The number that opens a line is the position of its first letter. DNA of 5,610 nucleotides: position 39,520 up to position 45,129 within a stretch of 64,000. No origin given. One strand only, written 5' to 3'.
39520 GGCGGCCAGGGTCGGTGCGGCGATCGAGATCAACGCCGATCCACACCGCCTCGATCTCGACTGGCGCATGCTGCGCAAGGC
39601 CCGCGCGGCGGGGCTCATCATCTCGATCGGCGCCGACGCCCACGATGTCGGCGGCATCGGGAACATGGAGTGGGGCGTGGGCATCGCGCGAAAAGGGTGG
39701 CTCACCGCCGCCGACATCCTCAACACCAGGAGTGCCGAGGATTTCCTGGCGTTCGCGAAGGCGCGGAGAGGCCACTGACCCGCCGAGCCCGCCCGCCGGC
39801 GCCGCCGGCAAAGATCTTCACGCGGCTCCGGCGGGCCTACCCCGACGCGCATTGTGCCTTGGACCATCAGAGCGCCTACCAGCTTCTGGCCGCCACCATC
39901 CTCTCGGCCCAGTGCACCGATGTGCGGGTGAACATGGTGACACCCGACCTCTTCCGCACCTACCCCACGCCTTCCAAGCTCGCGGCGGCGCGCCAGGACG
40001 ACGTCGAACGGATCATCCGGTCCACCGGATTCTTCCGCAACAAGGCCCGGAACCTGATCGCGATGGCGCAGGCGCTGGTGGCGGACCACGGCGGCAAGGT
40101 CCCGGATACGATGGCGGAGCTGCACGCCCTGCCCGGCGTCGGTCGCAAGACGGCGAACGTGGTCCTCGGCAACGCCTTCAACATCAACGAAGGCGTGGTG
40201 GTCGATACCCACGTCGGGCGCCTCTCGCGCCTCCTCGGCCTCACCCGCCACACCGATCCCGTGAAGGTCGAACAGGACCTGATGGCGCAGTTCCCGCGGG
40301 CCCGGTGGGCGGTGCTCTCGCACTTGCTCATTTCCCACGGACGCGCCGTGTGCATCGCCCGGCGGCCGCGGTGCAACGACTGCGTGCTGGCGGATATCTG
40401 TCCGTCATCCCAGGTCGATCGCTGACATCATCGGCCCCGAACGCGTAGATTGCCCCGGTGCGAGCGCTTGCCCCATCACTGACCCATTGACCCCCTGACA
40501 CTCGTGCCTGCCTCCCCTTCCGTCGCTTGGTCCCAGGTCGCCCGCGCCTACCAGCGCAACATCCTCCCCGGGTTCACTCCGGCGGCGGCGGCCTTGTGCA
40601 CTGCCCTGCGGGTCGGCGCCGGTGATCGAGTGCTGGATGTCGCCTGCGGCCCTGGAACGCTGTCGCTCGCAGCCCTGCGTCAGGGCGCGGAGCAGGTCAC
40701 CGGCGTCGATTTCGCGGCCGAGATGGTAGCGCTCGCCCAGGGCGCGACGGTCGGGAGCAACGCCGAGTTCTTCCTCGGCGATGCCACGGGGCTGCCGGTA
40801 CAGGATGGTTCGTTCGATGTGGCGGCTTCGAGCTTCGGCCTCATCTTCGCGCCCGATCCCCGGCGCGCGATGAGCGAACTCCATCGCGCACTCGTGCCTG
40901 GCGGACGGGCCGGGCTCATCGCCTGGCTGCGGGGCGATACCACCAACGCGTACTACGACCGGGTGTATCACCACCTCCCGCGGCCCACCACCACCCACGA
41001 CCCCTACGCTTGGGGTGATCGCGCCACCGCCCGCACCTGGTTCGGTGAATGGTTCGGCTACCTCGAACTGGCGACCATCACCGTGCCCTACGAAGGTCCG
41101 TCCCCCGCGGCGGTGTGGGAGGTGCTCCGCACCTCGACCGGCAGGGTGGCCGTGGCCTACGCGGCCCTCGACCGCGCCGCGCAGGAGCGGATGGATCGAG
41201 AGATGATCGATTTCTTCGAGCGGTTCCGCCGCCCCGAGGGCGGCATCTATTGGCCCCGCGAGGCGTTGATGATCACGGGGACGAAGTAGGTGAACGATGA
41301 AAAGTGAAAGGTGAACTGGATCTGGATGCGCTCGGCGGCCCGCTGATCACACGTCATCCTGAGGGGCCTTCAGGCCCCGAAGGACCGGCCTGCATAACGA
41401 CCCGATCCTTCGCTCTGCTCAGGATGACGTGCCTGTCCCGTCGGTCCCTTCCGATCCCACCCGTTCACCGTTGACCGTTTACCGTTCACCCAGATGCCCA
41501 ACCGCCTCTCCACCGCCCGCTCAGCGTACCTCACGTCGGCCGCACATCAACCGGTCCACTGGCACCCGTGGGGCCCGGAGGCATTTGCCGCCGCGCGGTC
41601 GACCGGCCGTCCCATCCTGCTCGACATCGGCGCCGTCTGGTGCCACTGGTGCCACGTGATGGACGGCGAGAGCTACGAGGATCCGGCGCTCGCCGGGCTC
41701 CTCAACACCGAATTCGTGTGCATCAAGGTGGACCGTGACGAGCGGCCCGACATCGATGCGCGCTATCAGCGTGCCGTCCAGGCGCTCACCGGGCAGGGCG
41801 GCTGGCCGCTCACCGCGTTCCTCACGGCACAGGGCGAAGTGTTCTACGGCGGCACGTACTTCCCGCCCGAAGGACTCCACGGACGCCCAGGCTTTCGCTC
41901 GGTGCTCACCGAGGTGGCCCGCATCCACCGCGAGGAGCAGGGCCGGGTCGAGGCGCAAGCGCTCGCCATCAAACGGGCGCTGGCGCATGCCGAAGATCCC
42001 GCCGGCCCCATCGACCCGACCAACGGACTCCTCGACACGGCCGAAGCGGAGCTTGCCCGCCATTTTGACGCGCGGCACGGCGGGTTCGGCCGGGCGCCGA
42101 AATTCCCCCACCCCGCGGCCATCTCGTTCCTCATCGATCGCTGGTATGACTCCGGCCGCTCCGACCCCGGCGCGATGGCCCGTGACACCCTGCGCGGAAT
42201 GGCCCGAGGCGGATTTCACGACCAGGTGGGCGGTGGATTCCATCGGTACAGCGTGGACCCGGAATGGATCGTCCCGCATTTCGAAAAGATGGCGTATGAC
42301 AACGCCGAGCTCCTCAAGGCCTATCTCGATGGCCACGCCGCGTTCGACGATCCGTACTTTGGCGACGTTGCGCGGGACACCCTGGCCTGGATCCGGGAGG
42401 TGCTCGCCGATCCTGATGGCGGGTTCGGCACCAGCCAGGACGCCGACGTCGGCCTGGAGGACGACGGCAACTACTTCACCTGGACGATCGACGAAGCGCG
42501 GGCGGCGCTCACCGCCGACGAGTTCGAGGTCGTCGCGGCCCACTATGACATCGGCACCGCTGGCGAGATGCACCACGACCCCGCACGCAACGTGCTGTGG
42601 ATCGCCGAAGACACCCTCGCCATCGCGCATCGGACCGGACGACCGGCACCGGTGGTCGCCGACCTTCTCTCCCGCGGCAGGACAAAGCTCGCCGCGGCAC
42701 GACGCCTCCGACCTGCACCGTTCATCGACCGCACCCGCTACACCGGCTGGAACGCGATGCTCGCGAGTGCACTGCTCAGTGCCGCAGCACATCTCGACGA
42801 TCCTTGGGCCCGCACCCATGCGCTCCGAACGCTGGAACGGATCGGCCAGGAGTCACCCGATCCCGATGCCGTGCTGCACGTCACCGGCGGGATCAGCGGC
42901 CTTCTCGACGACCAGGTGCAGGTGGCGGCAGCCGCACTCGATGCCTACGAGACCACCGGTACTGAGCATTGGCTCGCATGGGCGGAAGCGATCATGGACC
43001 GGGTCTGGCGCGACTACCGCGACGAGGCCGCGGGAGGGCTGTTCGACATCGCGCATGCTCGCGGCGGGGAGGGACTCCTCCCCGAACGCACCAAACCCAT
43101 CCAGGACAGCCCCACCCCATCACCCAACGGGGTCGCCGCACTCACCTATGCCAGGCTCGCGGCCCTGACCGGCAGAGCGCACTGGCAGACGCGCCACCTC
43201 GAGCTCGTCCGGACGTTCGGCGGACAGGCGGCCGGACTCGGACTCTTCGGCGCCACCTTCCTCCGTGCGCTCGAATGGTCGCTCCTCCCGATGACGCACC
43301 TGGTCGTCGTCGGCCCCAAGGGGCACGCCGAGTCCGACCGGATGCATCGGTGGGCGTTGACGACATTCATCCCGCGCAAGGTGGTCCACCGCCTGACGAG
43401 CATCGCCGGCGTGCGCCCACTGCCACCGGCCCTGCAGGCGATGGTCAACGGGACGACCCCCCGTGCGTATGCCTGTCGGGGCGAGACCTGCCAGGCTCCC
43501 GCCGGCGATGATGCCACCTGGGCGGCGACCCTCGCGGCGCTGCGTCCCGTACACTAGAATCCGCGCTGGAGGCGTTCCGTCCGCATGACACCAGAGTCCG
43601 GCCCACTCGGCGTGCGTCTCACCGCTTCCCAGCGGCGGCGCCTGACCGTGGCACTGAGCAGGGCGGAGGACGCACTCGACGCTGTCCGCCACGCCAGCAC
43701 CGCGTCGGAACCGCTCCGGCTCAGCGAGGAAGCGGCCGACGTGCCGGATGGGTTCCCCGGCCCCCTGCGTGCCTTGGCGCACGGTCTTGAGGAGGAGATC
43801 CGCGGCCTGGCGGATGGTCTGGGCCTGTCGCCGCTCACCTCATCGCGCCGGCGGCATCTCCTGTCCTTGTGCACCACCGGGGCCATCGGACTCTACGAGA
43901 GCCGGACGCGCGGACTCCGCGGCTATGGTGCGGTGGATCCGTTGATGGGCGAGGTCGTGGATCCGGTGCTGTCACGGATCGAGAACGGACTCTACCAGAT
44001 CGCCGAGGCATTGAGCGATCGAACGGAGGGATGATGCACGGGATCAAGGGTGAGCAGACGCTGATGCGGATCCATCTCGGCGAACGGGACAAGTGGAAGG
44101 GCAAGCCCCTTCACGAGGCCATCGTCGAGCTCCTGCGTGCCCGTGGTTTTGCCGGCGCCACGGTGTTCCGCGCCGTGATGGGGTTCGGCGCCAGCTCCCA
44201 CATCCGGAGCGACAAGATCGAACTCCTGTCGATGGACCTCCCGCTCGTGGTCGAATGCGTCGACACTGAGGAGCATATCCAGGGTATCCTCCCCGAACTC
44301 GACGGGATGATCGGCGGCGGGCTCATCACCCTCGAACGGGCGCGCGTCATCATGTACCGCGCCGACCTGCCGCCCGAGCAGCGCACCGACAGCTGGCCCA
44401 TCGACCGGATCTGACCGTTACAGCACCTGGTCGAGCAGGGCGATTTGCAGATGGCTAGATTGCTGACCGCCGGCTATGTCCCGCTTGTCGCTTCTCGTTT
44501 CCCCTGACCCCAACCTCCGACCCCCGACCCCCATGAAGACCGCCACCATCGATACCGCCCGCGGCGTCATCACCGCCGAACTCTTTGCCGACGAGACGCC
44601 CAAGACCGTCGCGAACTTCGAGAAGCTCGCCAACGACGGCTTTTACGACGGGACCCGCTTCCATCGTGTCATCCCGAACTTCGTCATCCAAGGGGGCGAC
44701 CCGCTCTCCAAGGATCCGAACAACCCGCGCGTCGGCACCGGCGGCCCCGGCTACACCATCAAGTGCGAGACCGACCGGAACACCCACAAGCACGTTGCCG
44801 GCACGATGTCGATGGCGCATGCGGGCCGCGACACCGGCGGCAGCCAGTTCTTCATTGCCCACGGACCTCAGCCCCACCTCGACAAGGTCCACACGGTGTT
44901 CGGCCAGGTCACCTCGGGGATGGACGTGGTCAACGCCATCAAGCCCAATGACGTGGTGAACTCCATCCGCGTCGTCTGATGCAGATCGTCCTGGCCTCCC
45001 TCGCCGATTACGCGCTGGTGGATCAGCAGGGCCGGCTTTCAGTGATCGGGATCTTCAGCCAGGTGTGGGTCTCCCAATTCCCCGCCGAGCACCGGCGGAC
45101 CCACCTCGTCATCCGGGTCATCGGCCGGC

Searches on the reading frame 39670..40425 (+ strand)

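Call 88: search_protein_families(library=pfam, proteins=[window:39670-40425:+], max_evalue=0.0001)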
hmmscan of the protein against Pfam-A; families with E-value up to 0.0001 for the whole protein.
window:39670-40425:+ (251 aa): 2 families
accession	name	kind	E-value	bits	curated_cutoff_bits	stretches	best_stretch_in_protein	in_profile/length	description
PF00730.31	HhH-GPD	-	1e-23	84.1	26.2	1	75-208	2-106/108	HhH-GPD superfamily base excision DNA repair protein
PF00633.29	HHH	-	3.4e-08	33.4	24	1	140-166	2-28/30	Helix-hairpin-helix motif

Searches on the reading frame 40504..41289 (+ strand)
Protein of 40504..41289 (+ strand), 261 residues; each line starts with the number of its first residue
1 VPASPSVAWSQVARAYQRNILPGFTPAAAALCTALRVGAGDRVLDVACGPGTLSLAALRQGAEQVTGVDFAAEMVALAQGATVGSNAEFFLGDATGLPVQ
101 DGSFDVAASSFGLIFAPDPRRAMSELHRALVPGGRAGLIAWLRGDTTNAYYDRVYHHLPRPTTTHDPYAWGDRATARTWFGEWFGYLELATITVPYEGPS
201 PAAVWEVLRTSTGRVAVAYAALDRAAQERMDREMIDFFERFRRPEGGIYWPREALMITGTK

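Call 89: search_protein_families(library=pfam, proteins=[window:40504-41289:+], max_evalue=0.0001)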
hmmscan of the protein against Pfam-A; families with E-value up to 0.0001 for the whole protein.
window:40504-41289:+ (261 aa): 7 families
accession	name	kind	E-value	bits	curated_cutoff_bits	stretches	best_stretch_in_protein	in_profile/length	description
PF13649.12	Methyltransf_25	-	3.4e-21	76.2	27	1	43-134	1-97/97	Methyltransferase domain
PF08241.18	Methyltransf_11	-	6.1e-21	75.3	21.2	1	44-135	1-92/95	Methyltransferase domain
PF01209.24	Ubie_methyltran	-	2.6e-13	50.3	20.1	1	39-139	47-152/233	ubiE/COQ5 methyltransferase family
PF13847.12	Methyltransf_31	-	2.8e-13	50.2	27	1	40-135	4-106/145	Methyltransferase domain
PF13489.12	Methyltransf_23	-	1.9e-10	41.2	27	1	38-150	21-124/164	Methyltransferase domain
PF08242.18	Methyltransf_12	-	4.4e-10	40.6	30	1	44-135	1-97/98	Methyltransferase domain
PF06325.19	PrmA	-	1.3e-05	25.3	22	1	38-79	160-201/296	Ribosomal protein L11 methyltransferase (PrmA)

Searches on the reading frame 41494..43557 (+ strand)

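Call 89: search_protein_families(library=pfam, proteins=[window:41494-43557:+], max_evalue=0.0001)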
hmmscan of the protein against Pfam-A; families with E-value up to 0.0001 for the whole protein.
window:41494-43557:+ (687 aa): 2 families
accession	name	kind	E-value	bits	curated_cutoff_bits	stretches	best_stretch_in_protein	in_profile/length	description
PF03190.21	Thioredox_DsbH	-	2.6e-65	219.8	27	1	3-163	2-162/163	Protein of unknown function, DUF255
PF13899.12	Thioredoxin_7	-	7.5e-12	45.7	27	1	23-111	2-82/83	Thioredoxin-like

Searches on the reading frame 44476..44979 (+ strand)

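Call 89: search_protein_families(library=pfam, proteins=[window:44476-44979:+], max_evalue=0.0001)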
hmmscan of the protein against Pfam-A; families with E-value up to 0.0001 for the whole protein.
window:44476-44979:+ (167 aa): 1 family
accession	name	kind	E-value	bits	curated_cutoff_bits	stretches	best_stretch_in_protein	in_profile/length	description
PF00160.26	Pro_isomerase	-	6.5e-47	160.2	21.7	1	24-158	3-140/159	Cyclophilin type peptidyl-prolyl cis-trans isomerase/CLD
